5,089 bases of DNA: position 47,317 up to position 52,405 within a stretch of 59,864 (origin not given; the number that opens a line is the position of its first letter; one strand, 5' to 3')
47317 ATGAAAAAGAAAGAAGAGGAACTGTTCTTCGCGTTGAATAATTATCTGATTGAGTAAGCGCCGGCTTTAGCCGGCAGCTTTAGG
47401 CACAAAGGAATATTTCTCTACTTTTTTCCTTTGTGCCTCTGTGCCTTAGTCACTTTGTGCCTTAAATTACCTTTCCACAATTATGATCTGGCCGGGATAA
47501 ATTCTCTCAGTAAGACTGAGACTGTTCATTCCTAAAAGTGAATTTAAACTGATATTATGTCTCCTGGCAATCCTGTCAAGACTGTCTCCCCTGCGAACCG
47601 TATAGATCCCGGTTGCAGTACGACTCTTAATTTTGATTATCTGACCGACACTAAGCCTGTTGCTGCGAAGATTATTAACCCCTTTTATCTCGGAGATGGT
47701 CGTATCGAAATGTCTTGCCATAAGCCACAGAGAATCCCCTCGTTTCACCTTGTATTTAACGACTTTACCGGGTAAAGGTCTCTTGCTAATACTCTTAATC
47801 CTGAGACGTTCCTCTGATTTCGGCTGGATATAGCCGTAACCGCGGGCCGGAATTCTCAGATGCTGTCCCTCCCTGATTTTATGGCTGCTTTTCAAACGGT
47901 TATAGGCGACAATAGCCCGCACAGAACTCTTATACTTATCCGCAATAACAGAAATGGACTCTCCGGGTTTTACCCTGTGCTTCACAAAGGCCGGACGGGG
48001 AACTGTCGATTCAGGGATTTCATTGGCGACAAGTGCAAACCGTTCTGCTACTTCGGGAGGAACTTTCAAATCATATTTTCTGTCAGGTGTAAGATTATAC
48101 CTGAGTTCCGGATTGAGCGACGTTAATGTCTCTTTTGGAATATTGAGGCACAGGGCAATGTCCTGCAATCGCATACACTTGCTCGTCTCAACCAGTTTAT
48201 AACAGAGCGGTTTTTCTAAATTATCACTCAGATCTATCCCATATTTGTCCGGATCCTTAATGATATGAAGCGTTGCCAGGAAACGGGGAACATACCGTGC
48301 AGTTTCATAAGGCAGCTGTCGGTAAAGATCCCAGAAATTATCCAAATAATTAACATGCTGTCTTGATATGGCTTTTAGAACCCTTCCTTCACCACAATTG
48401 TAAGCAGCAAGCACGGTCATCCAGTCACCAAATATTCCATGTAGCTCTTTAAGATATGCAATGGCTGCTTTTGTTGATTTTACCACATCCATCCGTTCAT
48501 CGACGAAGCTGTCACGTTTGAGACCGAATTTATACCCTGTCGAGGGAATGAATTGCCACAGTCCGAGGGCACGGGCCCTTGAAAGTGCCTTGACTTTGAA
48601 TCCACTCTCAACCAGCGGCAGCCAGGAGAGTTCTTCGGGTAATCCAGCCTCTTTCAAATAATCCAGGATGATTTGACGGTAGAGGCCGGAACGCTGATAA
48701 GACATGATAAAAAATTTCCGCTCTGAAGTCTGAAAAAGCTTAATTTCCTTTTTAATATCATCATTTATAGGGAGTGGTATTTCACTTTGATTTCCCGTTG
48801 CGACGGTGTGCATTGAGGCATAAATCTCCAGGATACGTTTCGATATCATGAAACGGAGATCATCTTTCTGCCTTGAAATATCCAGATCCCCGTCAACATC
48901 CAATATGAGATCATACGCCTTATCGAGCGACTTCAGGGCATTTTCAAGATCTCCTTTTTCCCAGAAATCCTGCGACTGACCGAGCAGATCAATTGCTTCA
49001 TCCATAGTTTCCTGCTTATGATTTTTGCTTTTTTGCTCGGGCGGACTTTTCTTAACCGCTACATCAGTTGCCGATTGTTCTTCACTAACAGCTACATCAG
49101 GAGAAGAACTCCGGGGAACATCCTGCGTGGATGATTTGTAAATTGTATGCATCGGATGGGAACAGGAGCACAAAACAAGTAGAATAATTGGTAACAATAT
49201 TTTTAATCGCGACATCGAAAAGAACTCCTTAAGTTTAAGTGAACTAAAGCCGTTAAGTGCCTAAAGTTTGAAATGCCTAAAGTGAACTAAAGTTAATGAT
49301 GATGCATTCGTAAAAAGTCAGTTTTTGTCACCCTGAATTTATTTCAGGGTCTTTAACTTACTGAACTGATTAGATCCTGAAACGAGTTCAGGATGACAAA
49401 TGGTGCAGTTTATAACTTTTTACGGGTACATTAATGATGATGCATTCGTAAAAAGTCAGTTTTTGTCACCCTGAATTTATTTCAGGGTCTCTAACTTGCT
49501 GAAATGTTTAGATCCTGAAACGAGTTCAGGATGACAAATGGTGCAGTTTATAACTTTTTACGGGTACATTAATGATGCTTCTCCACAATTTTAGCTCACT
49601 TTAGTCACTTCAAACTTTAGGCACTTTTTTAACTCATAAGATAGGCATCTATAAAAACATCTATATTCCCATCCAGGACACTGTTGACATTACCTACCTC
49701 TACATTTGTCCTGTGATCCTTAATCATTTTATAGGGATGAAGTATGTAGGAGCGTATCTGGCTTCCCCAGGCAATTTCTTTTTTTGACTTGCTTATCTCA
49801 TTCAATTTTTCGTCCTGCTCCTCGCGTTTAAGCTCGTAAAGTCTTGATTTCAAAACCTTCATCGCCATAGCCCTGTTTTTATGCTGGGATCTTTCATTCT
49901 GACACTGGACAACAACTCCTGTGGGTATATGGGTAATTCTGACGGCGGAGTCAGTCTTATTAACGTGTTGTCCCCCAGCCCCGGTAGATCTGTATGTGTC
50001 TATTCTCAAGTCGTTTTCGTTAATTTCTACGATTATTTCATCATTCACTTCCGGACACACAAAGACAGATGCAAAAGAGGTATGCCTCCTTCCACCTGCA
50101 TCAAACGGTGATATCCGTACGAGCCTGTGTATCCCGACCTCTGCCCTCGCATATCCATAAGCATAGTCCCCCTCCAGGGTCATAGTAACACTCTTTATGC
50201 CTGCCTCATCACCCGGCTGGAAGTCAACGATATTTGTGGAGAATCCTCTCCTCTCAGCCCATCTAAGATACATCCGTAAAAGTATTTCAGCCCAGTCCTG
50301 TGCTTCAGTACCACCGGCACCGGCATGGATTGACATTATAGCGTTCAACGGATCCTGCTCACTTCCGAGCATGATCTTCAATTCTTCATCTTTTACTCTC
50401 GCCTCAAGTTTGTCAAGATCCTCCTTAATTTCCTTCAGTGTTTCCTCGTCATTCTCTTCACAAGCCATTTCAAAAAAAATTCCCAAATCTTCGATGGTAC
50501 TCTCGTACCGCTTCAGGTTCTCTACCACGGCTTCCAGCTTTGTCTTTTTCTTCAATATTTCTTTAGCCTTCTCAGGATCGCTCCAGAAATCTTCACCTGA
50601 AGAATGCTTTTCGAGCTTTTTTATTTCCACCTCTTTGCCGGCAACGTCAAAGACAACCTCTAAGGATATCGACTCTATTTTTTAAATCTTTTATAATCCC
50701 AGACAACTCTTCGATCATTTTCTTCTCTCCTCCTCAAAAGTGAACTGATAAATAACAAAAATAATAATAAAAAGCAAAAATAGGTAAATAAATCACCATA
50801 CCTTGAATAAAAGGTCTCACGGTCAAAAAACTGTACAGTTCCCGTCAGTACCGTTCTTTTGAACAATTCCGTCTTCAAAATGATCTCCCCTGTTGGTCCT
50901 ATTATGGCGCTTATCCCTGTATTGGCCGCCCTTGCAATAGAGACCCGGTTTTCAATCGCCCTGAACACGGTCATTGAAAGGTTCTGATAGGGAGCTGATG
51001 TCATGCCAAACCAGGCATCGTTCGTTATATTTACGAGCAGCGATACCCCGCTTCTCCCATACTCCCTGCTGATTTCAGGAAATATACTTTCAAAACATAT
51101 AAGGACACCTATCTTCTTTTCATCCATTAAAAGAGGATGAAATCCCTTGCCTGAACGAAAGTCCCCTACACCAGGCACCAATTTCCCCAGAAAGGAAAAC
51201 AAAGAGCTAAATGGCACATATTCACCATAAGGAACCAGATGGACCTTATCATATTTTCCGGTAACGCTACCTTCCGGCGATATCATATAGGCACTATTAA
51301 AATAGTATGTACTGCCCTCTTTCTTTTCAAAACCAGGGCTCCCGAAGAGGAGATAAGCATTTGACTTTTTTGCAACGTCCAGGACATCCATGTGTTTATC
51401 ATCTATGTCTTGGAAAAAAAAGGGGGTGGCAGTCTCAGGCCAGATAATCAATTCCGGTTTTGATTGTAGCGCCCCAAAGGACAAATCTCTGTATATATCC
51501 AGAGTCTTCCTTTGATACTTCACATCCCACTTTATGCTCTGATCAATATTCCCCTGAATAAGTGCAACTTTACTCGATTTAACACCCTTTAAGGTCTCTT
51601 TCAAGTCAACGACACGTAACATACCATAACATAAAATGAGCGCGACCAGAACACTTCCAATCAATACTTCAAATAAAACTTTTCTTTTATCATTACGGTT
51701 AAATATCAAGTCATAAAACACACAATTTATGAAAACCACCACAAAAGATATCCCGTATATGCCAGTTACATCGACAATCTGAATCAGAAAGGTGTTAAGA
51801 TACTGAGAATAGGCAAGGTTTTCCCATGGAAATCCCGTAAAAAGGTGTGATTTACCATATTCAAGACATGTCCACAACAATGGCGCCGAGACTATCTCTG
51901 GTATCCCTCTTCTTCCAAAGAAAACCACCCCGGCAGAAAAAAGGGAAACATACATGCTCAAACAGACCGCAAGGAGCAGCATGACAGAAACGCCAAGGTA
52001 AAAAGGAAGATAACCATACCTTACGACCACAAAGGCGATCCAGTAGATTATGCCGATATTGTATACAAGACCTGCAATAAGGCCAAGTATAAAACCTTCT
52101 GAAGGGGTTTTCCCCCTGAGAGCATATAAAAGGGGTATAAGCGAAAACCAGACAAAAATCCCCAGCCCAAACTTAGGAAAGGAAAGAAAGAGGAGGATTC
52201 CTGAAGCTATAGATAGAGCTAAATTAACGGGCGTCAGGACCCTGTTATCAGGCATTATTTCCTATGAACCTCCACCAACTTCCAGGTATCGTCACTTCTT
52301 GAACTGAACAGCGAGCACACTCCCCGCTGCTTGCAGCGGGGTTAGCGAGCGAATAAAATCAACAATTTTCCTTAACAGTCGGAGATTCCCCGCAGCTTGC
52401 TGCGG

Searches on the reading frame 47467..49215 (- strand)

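Call 21: search_protein_families(library=pfam, proteins=[window:47467-49215:-], max_evalue=0.001)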
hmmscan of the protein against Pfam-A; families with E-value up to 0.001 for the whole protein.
window:47467-49215:- (582 aa): 4 families
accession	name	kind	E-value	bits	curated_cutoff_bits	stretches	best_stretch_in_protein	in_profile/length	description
PF01476.26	LysM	-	9.8e-41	137.9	20.9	3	488-530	1-43/43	LysM domain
PF01464.25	SLT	-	2.3e-25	88.9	21.3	1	189-286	10-108/117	Transglycosylase SLT domain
PF23473.1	LysM3_LYK4_5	-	9.6e-11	42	29.3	0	538-574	5-40/48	LYK4/5 LysM3 domain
PF23446.1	LysM1_NFP_LYK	-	6.3e-05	24.2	36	0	409-457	4-55/60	NFP/LYK LysM1 domain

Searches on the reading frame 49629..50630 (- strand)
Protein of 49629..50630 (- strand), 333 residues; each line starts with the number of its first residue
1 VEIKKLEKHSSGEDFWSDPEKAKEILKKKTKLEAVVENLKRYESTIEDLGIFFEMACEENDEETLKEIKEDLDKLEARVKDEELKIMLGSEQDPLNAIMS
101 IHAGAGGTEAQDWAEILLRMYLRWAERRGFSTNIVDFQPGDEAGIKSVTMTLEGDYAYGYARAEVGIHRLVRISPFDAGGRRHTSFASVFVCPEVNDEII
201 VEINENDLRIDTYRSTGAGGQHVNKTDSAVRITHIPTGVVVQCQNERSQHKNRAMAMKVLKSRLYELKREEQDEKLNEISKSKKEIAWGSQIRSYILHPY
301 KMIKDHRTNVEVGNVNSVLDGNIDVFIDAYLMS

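Call 21: search_protein_families(library=pfam, proteins=[window:49629-50630:-], max_evalue=0.001)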
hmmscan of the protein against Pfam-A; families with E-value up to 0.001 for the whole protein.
window:49629-50630:- (333 aa): 2 families
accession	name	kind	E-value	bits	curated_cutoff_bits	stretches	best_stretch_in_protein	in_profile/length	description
PF03462.23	PCRF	-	5.5e-58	196.4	24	1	2-189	4-194/194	PCRF domain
PF00472.26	RF-1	-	1.2e-45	154.6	35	1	198-307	2-116/116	RF-1 domain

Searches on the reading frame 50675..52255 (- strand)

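Call 21: search_protein_families(library=pfam, proteins=[window:50675-52255:-], max_evalue=0.001)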
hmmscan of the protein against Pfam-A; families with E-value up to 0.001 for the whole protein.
window:50675-52255:- (526 aa): 2 families
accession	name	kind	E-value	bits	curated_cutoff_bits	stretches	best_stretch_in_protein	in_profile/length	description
PF20154.4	LNT_N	-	7.7e-39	133.9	27.1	1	18-179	1-159/159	Apolipoprotein N-acyltransferase N-terminal domain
PF00795.27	CN_hydrolase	-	6.3e-36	124.5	23.2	1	229-476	1-248/256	Carbon-nitrogen hydrolase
